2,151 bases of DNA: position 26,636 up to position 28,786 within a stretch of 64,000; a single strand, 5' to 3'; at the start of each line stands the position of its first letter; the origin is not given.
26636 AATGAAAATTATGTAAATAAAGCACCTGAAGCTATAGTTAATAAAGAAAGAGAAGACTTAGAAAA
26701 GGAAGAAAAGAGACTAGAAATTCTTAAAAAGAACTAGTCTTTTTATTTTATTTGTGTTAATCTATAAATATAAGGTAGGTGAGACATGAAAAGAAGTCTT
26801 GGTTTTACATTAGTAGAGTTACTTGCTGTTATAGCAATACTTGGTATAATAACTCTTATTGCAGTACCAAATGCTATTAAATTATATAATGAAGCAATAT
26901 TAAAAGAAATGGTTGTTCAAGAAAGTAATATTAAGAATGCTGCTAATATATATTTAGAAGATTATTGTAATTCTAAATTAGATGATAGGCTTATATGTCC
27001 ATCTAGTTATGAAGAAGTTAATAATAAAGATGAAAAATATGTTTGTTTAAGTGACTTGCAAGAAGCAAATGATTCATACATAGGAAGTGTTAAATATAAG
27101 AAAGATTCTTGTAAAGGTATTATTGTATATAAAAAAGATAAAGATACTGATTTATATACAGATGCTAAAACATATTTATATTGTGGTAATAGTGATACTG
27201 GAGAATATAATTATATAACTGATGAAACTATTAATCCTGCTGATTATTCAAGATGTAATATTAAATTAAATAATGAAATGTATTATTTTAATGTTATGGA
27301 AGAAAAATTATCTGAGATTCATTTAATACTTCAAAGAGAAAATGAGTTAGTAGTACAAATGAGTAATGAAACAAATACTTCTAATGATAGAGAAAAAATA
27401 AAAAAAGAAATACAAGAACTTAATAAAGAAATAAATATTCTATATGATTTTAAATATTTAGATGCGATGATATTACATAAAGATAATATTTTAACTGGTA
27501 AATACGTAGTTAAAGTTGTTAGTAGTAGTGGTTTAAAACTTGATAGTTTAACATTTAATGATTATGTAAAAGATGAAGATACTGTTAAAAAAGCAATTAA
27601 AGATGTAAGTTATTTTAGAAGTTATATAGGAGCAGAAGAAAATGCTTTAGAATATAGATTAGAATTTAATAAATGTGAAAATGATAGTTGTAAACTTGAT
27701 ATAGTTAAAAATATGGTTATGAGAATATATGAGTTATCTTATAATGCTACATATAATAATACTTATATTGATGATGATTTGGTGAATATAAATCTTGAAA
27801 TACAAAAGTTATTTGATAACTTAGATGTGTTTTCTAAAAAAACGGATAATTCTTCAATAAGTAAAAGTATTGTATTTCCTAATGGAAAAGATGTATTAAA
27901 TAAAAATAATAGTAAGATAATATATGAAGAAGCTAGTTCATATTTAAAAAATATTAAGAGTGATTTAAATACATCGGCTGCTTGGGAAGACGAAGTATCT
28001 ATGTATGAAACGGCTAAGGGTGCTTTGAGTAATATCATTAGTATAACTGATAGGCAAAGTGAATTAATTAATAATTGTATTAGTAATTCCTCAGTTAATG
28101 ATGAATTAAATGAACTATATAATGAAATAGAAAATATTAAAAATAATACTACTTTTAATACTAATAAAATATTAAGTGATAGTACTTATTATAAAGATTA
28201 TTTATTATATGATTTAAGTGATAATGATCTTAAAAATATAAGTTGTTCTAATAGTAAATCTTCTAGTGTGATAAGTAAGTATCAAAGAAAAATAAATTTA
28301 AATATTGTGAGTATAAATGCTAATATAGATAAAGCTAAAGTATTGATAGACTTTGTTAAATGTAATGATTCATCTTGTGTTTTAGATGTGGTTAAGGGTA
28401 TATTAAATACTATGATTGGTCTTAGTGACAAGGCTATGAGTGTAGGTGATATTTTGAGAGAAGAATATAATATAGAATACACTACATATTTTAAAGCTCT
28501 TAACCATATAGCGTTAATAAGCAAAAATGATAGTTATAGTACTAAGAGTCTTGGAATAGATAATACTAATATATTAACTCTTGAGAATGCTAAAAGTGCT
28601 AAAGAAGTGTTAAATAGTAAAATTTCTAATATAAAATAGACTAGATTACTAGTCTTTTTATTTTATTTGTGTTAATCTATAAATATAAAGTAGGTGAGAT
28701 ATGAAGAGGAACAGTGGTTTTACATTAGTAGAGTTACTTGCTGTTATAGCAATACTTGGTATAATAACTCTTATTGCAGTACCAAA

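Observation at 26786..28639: Type IV prepilin fused to two tandem flagellin D1-like modules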

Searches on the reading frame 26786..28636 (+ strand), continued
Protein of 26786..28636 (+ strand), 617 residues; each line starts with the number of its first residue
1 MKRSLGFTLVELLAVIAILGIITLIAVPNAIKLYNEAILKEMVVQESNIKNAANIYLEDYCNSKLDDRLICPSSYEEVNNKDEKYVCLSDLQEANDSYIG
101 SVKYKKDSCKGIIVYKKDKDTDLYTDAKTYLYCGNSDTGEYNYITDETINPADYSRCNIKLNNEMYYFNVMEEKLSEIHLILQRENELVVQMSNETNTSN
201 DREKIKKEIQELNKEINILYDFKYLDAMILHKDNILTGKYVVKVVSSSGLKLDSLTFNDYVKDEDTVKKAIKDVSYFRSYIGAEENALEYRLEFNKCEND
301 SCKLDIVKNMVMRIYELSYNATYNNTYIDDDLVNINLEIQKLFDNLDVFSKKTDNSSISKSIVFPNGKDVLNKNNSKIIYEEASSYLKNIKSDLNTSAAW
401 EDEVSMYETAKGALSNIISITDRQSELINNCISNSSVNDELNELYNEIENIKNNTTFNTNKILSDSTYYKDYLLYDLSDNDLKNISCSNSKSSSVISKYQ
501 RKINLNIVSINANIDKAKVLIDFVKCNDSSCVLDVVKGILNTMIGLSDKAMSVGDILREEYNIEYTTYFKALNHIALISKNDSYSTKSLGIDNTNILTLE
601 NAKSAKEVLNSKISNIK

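Call 67: search_protein_families(library=pfam, proteins=[L001:234-1253:+, L001:1253-2890:+, L001:2960-5539:+, L001:5599-7656:+, L001:7680-8825:-, L001:8834-9517:-, L001:9613-9900:+, L001:11890-12381:+, L001:12385-14790:+, L001:14828-15991:+], max_evalue=0.001)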
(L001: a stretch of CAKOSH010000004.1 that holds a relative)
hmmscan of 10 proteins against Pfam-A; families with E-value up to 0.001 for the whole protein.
L001:234-1253:+ (340 aa): 1 family
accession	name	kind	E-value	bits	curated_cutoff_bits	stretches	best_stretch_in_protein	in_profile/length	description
PF14397.11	ATPgrasp_ST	-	1.1e-36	126.9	31.4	1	81-312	7-263/278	Sugar-transfer associated ATP-grasp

L001:1253-2890:+ (546 aa): 3 families
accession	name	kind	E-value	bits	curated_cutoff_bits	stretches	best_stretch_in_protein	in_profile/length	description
PF01943.22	Polysacc_synt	-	1.7e-22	80.6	28.2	1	10-269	2-232/274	Polysaccharide biosynthesis protein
PF03023.19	MurJ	-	1.8e-16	60.3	27.4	1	44-489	12-437/451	Lipid II flippase MurJ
PF01554.23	MatE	-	7.6e-07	29.4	24.9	2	296-416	36-159/161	MatE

L001:2960-5539:+ (860 aa): 4 families
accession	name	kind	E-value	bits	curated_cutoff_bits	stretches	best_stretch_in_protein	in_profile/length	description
PF00476.26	DNA_pol_A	-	9.2e-149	496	34.3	1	485-858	2-381/381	DNA polymerase family A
PF02739.22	5_3_exonuc_N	-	2.6e-54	183.8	34.3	1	8-175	2-164/164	5'-3' exonuclease, N-terminal resolvase-like domain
PF01367.25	5_3_exonuc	-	2e-33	115.2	40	1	176-269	1-95/97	5'-3' exonuclease, C-terminal SAM fold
PF22619.2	DNA_polI_exo1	-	4.3e-15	56.2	27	1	317-442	1-138/140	DNA polymerase I, ribonuclease H-like domain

L001:5599-7656:+ (686 aa): 3 families
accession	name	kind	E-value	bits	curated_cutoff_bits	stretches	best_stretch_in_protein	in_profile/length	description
PF03382.20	DUF285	-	1.1e-33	115.9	25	2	250-340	22-112/120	Mycoplasma protein of unknown function, DUF285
PF19789.6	DUF6273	-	3.8e-15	56.6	23.5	1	530-685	20-170/172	Domain of unknown function (DUF6273)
PF12389.13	Peptidase_M73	-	2e-05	25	22.5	0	18-85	11-79/196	Camelysin metallo-endopeptidase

L001:7680-8825:- (381 aa): 2 families
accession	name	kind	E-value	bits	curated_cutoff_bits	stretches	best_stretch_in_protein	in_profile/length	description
PF05636.17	HIGH_NTase1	-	4.1e-116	389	27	1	2-366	2-396/402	HIGH Nucleotidyl Transferase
PF01467.32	CTP_transf_like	-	0.00099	19.8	21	0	10-47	6-42/133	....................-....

L001:8834-9517:- (227 aa): 1 family
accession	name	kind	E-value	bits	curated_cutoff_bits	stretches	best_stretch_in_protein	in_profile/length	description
PF08282.18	Hydrolase_3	-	3.3e-21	76.6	20.9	2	4-107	1-101/255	haloacid dehalogenase-like hydrolase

L001:9613-9900:+ (96 aa): 1 family
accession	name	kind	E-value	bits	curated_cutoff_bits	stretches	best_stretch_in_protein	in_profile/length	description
PF01783.29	Ribosomal_L32p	-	3.4e-21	75.6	21.3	1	35-89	1-55/56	Ribosomal L32p protein family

L001:11890-12381:+ (164 aa): 1 family
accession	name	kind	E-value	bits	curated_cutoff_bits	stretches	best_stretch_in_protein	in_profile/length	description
PF00719.24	Pyrophosphatase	-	7.1e-52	175.7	23.5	1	8-157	1-152/153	Inorganic pyrophosphatase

L001:12385-14790:+ (802 aa): 3 families
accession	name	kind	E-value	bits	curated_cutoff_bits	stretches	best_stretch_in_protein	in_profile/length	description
PF03382.20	DUF285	-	4e-48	162.6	25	3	345-442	15-112/120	Mycoplasma protein of unknown function, DUF285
PF19789.6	DUF6273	-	4.9e-14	53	23.5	1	638-801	20-170/172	Domain of unknown function (DUF6273)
PF07963.17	N_methyl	-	7.6e-07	28.9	21.2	1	27-49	3-25/27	Prokaryotic N-terminal methylation motif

L001:14828-15991:+ (388 aa): 2 families
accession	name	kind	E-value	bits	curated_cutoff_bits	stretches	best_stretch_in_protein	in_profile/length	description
PF19789.6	DUF6273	-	8e-12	45.8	23.5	1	231-387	19-170/172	Domain of unknown function (DUF6273)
PF07963.17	N_methyl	-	3.5e-08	33.1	21.2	1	2-25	3-26/27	Prokaryotic N-terminal methylation motif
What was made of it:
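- In L001 the fusion is followed by pilin-DUF285-DUF6273 and pilin-DUF6273 genes (call 67). L001 has a fusion with no plain pilin beside it (call 67).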

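Call 78: find_encoding_contigs(protein=P0026, flank=6000, max_places=2)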
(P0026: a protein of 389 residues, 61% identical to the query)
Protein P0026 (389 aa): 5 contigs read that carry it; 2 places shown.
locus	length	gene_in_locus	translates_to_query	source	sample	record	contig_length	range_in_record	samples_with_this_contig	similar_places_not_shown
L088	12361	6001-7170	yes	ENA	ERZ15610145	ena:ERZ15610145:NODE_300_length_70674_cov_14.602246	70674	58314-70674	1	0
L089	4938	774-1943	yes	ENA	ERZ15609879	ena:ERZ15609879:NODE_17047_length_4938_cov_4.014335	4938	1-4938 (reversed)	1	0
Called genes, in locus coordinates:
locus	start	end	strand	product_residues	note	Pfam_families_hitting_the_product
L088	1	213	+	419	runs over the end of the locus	PF13539:Peptidase_M15_4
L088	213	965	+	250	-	-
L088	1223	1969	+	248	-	PF01966:HD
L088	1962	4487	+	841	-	PF00133:tRNA-synt_1, PF01406:tRNA-synt_1e (faint), PF09334:tRNA-synt_1g, PF13603:tRNA-synt_1_2 (faint), PF09334:tRNA-synt_1g, PF00133:tRNA-synt_1, PF08264:Anticodon_1, PF10458:Val_tRNA-synt_C (weak)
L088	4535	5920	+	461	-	PF07963:N_methyl, PF13306:LRR_5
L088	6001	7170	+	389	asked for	PF07963:N_methyl (weak)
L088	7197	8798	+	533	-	PF07963:N_methyl (weak), PF03382:DUF285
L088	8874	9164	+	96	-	PF13797:Post_transc_reg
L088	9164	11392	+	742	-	PF21760:SecD_1st, PF22599:SecDF_P1_head, PF02355:SecD_SecF_C, PF07549:Sec_GG (weak), PF02355:SecD_SecF_C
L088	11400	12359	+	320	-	?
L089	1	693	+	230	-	?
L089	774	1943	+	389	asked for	PF07963:N_methyl (weak)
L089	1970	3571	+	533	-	PF07963:N_methyl (weak), PF03382:DUF285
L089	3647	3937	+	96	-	PF13797:Post_transc_reg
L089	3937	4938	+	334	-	?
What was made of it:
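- In L088 it holds pilin-LRR_5, a one-module fusion and pilin-DUF285 (call 78). In L088 the same slot holds a one-module version between two pilins with LRR-type cargo (call 78).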

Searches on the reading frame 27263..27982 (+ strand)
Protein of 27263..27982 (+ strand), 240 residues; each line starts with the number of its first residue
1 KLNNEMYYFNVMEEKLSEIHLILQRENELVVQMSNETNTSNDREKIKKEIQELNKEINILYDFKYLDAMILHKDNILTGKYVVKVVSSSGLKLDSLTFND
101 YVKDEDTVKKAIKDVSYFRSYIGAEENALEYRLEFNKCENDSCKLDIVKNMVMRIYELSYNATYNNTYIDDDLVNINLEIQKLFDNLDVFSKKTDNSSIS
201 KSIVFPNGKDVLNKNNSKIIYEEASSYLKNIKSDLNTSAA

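Call 59: predict_structure(alignment_id=A2)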
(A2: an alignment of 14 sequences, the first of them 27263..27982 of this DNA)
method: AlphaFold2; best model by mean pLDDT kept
length: 240 residues; sequences in the alignment: 14
mean_pLDDT: 91.7   pTM: 0.86
mean pLDDT of the five models: 91.7, 91.0, 90.2, 88.9, 88.1
residues with pLDDT >= 90: 200; 70-90: 27; 50-70: 4; < 50: 9
segments of 3 or more residues with pLDDT < 50: 234-240
pLDDT, mean of each block of 10 residues (from residue 1): 76 97 97 88 94 98 94 92 94 92 95 97 96 95 94 97 89 95 98 94 96 96 93 45
secondary structure, 60 per line:
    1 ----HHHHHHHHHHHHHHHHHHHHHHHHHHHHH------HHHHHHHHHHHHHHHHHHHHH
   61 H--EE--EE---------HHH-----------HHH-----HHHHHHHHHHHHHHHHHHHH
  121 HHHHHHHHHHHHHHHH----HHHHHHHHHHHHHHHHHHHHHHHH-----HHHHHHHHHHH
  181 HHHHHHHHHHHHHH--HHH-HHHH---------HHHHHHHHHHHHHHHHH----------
elements in order: H5-33 H40-61 H101-136 H141-164 H170-194 H201-204 H214-230
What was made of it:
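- Module model: pLDDT 91.7, pTM 0.86 (call 59).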

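Call 62: fold_search(model_id=the predicted structure, library=pdb)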
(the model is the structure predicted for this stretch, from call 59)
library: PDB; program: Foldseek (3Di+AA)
matches with E <= 10: 382; with E <= 0.001: 0
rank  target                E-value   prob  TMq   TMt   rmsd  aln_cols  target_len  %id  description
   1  8cxm_0                1.5e-03  1.00  0.45  0.41  20.7       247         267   21  Cryo-EM structure of the supercoiled E. coli K12 flagellar filament core, Normal waveform (released 2022-09-07)
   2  9hpz_A                2.8e-03  1.00  0.44  0.40  16.0       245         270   21  Cryo-EM structure of the wild-type flagellar filament from Roseburia hominis (released 2025-12-10)
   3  8cvi_D                4.1e-03  1.00  0.46  0.41  19.6       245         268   21  Cryo-EM structure of the supercoiled EPEC H6 flagellar filament core Curly I waveform (released 2022-09-07)
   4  5z7q                  6.8e-03  1.00  0.46  0.62   5.4       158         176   20  Crystal structure of Bacillus cereus flagellin (released 2018-05-30)
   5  9oxk_A                8.6e-03  1.00  0.44  0.39  19.4       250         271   16  CryoEM structure of FlaB filament from Shewanella oneidensis (released 2025-07-16)
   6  9lah_AA               9.0e-03  1.00  0.45  0.40  19.0       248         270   16  Cryo-EM structure of Shewanella oneidensis MR-1 flagella. (released 2026-01-07)
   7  9oxj_A                9.5e-03  1.00  0.47  0.42  22.6       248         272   15  CryoEM structure of FlaA filament from Shewanella oneidensis (released 2025-07-16)
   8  6t17_A                9.5e-03  1.00  0.44  0.39  23.9       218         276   18  Cryo-EM structure of the wild-type flagellar filament of the Firmicute Kurthia (released 2019-10-30)
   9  5gy2_C                9.9e-03  1.00  0.44  0.62   5.4       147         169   24  Crystal structure of a complex between Bacillus subtilis flagellin and zebrafish Toll-like receptor 5 (released 2017-02-15)
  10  8cvi_I                1.4e-02  1.00  0.47  0.42  20.5       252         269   21  Cryo-EM structure of the supercoiled EPEC H6 flagellar filament core Curly I waveform (released 2022-09-07)
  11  9lry_A                1.7e-02  1.00  0.46  0.40  24.3       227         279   15  Straight and symmetrical filament of the spirochete periplasmic flagella of Leptospira biflexa (released 2025-12-24)
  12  8cvi_A                2.4e-02  1.00  0.43  0.39  20.1       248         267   19  Cryo-EM structure of the supercoiled EPEC H6 flagellar filament core Curly I waveform (released 2022-09-07)
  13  9lrz                  2.6e-02  1.00  0.43  0.38  24.1       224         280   18  Core filament of the spirochete periplasmic flagella of Leptospira biflexa (released 2025-12-24)
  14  9ls0_A                2.9e-02  1.00  0.46  0.40  24.7       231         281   16  Straight and symmetrical filament of the spirochete periplasmic flagella of Leptospira biflexa deleted fcpB strain (released 2025-12-24)
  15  6pwb_AG               2.9e-02  1.00  0.42  0.38  20.9       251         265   16  Rigid body fitting of flagellin FlaB, and flagellar coiling proteins, FcpA and FcpB, into a 10 Angstrom structure of  (released 2020-03-25)
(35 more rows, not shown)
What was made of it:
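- Local matches of about 110 residues to FliC D1 have RMSD 2.4-3.2 A (call 62). Foldseek E-values are modest, 1.5e-3 at best (call 62), although probabilities are 1.00.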
